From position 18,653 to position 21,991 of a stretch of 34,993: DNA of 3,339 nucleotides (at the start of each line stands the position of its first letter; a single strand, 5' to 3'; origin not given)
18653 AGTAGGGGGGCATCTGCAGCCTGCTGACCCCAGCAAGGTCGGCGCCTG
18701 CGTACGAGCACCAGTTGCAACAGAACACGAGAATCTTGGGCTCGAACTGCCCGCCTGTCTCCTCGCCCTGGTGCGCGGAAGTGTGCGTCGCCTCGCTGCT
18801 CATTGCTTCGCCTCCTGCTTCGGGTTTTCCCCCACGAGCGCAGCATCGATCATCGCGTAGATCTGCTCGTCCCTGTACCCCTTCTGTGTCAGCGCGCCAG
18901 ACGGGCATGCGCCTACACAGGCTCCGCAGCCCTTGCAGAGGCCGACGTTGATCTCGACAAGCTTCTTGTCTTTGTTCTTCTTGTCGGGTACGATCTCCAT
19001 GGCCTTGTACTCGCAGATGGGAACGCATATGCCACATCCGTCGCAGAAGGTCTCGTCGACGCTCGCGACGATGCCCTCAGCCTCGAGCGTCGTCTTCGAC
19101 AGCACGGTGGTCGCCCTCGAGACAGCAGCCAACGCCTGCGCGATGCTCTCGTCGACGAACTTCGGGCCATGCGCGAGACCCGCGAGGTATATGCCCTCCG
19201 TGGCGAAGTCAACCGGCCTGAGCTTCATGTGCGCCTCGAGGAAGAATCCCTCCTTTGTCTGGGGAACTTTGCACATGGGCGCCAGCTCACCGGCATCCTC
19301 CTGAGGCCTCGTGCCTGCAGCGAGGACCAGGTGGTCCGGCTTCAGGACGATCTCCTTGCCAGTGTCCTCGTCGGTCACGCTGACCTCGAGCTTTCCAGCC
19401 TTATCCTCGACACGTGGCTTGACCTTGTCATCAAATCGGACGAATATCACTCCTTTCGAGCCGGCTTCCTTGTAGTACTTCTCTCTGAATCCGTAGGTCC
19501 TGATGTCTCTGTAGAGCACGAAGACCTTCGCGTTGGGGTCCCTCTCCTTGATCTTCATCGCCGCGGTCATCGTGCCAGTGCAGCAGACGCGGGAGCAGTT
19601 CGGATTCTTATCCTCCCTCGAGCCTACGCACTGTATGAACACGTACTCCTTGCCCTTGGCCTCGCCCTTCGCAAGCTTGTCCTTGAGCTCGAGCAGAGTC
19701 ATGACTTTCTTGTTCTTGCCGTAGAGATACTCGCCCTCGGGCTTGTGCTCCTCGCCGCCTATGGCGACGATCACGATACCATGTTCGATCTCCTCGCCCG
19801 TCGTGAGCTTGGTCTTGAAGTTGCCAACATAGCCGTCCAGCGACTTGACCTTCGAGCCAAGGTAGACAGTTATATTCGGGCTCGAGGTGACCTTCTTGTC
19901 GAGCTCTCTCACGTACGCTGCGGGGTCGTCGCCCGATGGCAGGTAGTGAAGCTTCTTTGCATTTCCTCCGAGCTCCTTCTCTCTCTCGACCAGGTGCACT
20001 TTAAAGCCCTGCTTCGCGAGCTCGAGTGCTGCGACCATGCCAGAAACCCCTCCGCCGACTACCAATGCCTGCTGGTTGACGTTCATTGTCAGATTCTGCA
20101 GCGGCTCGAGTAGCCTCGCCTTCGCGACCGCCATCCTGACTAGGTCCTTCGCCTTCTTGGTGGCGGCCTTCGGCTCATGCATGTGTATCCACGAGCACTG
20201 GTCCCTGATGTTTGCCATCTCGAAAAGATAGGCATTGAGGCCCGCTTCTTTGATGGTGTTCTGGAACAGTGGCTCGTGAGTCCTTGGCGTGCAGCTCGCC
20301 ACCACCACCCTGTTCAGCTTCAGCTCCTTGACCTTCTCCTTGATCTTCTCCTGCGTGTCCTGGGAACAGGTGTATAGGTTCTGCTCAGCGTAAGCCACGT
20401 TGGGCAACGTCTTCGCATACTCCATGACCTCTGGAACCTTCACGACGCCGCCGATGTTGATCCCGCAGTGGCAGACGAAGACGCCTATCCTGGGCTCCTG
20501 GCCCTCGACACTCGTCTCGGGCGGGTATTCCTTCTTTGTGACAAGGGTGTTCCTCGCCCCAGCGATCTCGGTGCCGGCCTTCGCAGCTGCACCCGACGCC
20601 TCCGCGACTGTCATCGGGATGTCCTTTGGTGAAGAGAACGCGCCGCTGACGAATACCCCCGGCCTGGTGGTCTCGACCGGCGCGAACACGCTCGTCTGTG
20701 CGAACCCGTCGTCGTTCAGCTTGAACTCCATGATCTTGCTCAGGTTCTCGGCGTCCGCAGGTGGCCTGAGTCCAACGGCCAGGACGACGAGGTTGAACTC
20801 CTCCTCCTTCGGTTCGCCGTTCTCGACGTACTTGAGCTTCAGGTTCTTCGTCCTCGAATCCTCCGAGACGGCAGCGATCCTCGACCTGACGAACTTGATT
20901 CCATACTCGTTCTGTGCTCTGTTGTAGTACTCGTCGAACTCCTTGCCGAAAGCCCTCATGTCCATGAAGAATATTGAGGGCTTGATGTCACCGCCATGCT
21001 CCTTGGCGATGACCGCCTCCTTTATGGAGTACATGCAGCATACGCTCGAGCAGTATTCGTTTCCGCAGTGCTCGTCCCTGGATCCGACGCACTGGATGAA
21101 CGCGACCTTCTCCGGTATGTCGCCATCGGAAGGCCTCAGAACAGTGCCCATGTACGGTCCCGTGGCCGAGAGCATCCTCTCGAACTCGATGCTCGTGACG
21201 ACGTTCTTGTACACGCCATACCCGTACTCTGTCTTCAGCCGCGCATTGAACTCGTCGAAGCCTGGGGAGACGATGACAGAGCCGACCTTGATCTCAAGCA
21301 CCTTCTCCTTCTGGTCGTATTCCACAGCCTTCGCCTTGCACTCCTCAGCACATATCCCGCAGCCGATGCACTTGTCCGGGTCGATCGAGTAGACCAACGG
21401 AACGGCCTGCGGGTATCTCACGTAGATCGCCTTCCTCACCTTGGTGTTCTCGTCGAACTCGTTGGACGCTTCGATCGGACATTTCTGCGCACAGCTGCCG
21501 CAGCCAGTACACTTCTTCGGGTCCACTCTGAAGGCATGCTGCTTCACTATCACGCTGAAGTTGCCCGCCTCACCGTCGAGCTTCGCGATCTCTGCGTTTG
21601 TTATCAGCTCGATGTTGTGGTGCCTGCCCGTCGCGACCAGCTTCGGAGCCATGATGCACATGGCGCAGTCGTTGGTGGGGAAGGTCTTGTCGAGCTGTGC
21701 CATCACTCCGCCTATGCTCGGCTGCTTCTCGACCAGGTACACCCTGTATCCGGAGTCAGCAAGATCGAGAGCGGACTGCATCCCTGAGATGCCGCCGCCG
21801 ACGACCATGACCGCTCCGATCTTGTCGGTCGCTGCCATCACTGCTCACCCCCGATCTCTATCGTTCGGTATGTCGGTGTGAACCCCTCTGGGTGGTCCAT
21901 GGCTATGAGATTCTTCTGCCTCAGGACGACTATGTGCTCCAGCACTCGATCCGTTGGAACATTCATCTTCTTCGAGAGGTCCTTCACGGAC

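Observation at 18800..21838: Asymmetric tandem HdrA: canonical HdrA domains distributed over two fused flavin modules (a covalent pseudo-heterodimer?)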

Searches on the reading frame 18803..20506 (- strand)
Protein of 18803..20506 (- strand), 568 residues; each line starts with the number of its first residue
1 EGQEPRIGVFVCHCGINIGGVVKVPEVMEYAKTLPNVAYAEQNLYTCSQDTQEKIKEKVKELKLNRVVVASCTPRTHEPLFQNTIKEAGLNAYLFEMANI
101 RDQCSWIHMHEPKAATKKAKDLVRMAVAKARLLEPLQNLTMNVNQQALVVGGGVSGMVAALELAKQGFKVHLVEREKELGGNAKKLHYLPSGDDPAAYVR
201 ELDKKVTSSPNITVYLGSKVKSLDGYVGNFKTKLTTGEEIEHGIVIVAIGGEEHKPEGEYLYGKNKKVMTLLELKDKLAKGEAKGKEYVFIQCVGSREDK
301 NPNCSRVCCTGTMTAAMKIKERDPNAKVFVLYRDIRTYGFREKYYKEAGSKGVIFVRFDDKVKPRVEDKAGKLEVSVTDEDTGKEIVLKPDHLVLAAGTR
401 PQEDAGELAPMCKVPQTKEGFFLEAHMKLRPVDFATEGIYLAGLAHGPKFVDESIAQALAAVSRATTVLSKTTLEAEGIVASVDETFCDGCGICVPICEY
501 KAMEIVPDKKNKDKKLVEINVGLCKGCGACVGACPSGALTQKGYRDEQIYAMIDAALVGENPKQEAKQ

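Call 12: search_solved_structures(query=window:18803-20506:-, max_evalue=1e-20, show_alignments=1)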
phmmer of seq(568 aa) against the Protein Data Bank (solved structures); distinct sequences matched with E-value up to 1e-20: 6.
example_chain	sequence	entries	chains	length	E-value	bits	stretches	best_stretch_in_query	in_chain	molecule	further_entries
5odc_A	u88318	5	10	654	3e-135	454.8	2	3-235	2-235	Heterodisulfide reductase, subunit A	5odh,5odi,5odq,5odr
8rvu_a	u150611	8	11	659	9e-132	443.4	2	3-234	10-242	H(2):CoB-CoM heterodisulfide,ferredoxin reductase subunit A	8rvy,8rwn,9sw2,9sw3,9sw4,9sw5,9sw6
8rvv_A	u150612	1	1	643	1.9e-130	439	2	5-234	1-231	H(2):CoB-CoM heterodisulfide,ferredoxin reductase subunit A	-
7bkb_A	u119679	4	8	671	2e-113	382.8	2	1-234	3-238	CoB--CoM heterodisulfide reductase iron-sulfur subunit A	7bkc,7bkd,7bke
9sfi_A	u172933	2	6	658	8.3e-111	374.2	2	241-557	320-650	CoB--CoM heterodisulfide reductase iron-sulfur subunit A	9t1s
6tjr_A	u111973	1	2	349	7.3e-28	100.4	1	147-467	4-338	Fumarate reductase/succinate dehydrogenase flavoprotein domain protein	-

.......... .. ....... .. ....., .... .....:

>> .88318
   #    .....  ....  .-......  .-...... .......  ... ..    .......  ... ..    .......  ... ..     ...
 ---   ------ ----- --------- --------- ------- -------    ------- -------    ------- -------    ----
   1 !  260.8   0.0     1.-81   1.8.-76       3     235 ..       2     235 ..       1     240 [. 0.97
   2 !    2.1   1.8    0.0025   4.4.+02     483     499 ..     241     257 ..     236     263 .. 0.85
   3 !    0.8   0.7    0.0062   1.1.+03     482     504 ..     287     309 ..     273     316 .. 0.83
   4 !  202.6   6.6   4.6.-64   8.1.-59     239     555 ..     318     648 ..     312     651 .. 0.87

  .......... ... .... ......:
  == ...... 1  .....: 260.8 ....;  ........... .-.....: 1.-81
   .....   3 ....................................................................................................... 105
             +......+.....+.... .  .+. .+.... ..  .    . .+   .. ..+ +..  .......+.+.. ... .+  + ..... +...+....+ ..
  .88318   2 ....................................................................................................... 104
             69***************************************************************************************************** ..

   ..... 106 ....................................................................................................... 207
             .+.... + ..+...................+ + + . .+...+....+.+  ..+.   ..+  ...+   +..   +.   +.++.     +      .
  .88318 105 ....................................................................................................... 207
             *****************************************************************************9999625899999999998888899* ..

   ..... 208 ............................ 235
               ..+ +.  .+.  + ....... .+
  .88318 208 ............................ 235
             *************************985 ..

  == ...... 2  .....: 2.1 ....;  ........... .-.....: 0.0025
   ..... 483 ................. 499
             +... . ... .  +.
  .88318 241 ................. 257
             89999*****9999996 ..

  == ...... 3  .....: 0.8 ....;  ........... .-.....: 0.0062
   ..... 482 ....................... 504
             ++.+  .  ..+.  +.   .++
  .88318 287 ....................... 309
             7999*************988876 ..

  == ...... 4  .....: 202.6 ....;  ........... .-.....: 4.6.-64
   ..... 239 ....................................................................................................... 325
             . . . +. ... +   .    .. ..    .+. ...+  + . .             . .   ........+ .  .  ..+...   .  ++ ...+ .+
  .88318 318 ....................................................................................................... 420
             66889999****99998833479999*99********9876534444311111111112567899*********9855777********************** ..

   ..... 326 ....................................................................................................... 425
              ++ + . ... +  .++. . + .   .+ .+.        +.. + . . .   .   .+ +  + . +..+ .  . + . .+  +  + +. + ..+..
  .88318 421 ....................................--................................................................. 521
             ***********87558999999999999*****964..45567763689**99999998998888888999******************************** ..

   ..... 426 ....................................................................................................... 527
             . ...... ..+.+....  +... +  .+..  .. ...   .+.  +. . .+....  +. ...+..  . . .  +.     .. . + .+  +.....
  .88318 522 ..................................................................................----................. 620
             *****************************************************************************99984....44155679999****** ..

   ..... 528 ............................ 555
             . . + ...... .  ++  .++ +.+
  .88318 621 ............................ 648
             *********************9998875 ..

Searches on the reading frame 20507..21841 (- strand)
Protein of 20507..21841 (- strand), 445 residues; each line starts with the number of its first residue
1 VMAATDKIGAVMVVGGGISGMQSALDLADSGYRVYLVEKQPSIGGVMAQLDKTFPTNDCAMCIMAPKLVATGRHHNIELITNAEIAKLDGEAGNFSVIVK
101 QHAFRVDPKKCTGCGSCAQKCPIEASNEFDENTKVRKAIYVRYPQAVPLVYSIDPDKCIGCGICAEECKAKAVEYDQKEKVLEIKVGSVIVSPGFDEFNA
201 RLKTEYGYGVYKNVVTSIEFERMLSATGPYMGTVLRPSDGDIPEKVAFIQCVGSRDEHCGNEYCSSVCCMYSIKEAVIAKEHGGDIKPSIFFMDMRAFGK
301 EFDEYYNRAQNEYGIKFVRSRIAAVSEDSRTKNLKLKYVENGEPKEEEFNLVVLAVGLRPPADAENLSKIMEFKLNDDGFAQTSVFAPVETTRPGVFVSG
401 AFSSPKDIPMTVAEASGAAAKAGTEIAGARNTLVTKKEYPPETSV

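Call 13: search_solved_structures(query=window:20507-21841:-, max_evalue=1e-20, show_alignments=1)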
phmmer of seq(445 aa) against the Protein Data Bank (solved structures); distinct sequences matched with E-value up to 1e-20: 6.
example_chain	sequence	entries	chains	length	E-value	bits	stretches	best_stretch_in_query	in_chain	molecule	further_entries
9sfi_A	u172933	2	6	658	4.9e-142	476.9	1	10-423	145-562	CoB--CoM heterodisulfide reductase iron-sulfur subunit A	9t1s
8rvv_A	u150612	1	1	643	6.4e-138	463.4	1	11-424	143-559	H(2):CoB-CoM heterodisulfide,ferredoxin reductase subunit A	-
8rvu_a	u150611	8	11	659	6.6e-138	463.3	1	11-424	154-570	H(2):CoB-CoM heterodisulfide,ferredoxin reductase subunit A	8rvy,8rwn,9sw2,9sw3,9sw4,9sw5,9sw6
5odc_A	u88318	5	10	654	1.1e-136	459.3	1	11-427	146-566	Heterodisulfide reductase, subunit A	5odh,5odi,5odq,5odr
7bkb_A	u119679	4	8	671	1.3e-112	380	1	11-425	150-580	CoB--CoM heterodisulfide reductase iron-sulfur subunit A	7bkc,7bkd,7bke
6tjr_A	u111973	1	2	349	2.7e-45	158.2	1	184-422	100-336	Fumarate reductase/succinate dehydrogenase flavoprotein domain protein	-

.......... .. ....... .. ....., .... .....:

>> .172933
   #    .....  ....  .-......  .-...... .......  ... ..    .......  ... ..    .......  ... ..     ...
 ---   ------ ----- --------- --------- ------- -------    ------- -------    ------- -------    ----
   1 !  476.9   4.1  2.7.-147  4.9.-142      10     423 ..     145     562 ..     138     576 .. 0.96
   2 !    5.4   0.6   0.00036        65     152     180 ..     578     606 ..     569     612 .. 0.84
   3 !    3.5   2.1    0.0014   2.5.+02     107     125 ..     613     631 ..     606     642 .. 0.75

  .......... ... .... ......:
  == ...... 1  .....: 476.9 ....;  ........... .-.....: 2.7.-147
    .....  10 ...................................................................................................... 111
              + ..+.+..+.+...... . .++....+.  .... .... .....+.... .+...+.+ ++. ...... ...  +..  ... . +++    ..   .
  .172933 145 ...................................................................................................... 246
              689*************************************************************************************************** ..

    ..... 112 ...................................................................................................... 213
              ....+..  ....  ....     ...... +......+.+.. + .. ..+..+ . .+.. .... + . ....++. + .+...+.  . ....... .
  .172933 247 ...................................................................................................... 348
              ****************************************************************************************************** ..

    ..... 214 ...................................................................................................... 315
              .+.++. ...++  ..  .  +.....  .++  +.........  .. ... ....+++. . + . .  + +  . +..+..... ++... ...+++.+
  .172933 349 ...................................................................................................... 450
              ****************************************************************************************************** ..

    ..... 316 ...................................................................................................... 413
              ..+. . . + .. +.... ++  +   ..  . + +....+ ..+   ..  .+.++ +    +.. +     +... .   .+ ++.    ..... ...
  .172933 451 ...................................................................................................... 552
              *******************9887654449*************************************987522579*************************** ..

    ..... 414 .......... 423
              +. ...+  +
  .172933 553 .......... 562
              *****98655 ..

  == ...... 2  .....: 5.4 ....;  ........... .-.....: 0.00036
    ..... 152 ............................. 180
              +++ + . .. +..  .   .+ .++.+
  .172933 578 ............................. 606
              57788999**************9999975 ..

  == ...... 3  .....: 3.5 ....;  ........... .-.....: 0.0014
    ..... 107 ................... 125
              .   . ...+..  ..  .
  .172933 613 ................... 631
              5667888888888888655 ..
